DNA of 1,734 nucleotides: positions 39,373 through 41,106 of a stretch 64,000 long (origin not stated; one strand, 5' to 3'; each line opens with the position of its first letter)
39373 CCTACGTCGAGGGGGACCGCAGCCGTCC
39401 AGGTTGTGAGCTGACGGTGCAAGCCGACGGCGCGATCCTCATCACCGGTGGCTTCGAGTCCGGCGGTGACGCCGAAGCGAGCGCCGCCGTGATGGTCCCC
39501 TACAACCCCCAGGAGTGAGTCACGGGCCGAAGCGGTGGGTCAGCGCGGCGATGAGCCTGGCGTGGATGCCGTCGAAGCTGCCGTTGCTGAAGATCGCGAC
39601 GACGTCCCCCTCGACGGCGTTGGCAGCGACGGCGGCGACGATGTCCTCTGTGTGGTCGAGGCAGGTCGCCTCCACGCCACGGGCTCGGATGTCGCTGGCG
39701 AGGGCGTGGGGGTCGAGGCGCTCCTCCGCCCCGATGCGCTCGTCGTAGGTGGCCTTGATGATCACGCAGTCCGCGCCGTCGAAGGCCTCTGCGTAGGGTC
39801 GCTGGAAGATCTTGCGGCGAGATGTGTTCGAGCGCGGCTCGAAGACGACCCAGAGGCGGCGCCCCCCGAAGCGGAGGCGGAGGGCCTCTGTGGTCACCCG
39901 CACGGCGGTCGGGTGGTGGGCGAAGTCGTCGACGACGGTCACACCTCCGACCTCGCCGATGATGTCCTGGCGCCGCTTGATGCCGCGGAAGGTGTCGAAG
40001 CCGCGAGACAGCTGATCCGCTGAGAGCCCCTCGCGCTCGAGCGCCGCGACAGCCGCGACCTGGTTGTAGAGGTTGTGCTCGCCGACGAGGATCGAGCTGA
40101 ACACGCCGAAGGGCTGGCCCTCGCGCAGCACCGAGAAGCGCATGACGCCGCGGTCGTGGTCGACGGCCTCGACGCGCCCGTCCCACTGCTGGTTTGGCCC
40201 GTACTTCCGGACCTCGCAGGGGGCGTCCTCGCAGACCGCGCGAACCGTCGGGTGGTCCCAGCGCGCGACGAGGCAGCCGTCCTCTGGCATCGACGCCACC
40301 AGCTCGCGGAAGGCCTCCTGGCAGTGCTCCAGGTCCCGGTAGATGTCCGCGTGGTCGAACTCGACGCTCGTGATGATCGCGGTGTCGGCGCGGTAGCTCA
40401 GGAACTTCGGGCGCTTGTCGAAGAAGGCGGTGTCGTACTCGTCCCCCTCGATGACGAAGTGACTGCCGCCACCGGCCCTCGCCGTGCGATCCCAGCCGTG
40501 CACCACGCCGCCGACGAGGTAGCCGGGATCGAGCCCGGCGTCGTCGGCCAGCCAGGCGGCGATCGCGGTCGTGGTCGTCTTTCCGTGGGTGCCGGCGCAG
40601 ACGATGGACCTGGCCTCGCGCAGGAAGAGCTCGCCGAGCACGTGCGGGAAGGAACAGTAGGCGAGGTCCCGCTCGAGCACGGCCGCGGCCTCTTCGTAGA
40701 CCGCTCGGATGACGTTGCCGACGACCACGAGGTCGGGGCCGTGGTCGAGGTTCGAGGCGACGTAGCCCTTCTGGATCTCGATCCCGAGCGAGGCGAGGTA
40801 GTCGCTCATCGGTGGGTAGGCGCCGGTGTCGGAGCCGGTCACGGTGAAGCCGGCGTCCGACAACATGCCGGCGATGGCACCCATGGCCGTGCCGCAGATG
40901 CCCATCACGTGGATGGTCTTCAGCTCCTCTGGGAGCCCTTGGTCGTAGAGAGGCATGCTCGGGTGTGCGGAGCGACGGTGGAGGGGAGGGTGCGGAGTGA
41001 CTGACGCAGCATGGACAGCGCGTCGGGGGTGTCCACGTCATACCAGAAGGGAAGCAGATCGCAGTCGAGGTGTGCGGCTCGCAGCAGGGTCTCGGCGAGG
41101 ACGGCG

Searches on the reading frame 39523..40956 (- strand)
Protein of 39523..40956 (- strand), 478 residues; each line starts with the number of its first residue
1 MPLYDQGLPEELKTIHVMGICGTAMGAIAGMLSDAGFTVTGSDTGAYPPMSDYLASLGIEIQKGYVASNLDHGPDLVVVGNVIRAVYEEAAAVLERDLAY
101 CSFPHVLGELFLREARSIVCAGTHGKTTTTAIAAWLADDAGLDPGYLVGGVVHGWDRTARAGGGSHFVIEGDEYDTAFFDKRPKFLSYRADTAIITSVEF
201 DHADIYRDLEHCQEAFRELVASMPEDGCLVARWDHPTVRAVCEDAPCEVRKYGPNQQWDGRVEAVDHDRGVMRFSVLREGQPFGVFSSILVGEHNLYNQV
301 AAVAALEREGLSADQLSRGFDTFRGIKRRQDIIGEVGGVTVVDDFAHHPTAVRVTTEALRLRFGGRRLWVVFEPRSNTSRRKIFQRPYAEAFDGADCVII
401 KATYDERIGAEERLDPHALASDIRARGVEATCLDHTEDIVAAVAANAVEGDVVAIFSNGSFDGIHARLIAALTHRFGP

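Call 80: search_protein_families(library=ncbifam, proteins=[window:39523-40956:-], max_evalue=0.00001)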
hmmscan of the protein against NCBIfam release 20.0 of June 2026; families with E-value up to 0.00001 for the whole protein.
window:39523-40956:- (478 aa): 16 families
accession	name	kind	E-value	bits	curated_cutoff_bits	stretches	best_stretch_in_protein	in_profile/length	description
TIGR01081.1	mpl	equivalog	9.4e-114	380.9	388.7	1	15-472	2-447/448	UDP-N-acetylmuramate:L-alanyl-gamma-D-glutamyl-meso-diaminopimelate ligase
TIGR01082.1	murC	equivalog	4e-89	299.7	335.1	1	15-468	2-448/449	UDP-N-acetylmuramate--L-alanine ligase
NF011171.0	PRK14573.1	equivalog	4.3e-35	120.8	1015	1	14-440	6-416/809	bifunctional UDP-N-acetylmuramate--L-alanine ligase/D-alanine--D-alanine ligase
NF053645.1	pMurC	equivalog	4.3e-22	78.5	560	2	290-455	315-478/492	pseudomurein biosynthesis peptide ligase pMurC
NF008896.0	PRK11929.1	equivalog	1.6e-18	66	1023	1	188-455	200-470/965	bifunctional UDP-N-acetylmuramoyl-L-alanyl-D-glutamate--2,6-diaminopimelate ligase MurE/UDP-N-acetylmuramoyl-tripeptide--D-alanyl-D-alanine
NF001124.0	PRK00139.1-2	equivalog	3e-18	65.8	476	1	189-456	198-465/500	UDP-N-acetylmuramoyl-L-alanyl-D-glutamate--2,6-diaminopimelate ligase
NF001126.0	PRK00139.1-4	equivalog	3.4e-18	65.5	373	1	191-372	195-374/486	UDP-N-acetylmuramoyl-L-alanyl-D-glutamate--2,6-diaminopimelate ligase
TIGR01085.1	murE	subfamily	1.1e-17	64.1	257.3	1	191-456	179-444/472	UDP-N-acetylmuramyl-tripeptide synthetase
TIGR01087.1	murD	equivalog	3.4e-17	62.7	211.95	1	15-346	2-324/441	UDP-N-acetylmuramoyl-L-alanine--D-glutamate ligase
NF053648.1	pMurE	equivalog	8.5e-15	54.4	600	1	190-382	190-368/464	pseudomurein biosynthesis peptide ligase pMurE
NF001123.0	PRK00139.1-1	equivalog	9.9e-15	54.2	586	1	191-459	198-465/493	UDP-N-acetylmuramoyl-L-alanyl-D-glutamate--2,6-diaminopimelate ligase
TIGR01143.1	murF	subfamily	2.2e-12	46.6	288.6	1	191-360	151-319/418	UDP-N-acetylmuramoyl-tripeptide--D-alanyl-D-alanine ligase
NF010628.0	PRK14022.1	equivalog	1.2e-09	37.5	536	1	245-459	256-456/483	UDP-N-acetylmuramoyl-L-alanyl-D-glutamate--L-lysine ligase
NF053646.1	pMurD1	equivalog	1.7e-08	33.6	610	1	296-410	285-393/465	pseudomurein biosynthesis peptide ligase pMurD1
TIGR02068.2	cya_phycin_syn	equivalog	4.3e-08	31.6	850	0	293-458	682-849/862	cyanophycin synthetase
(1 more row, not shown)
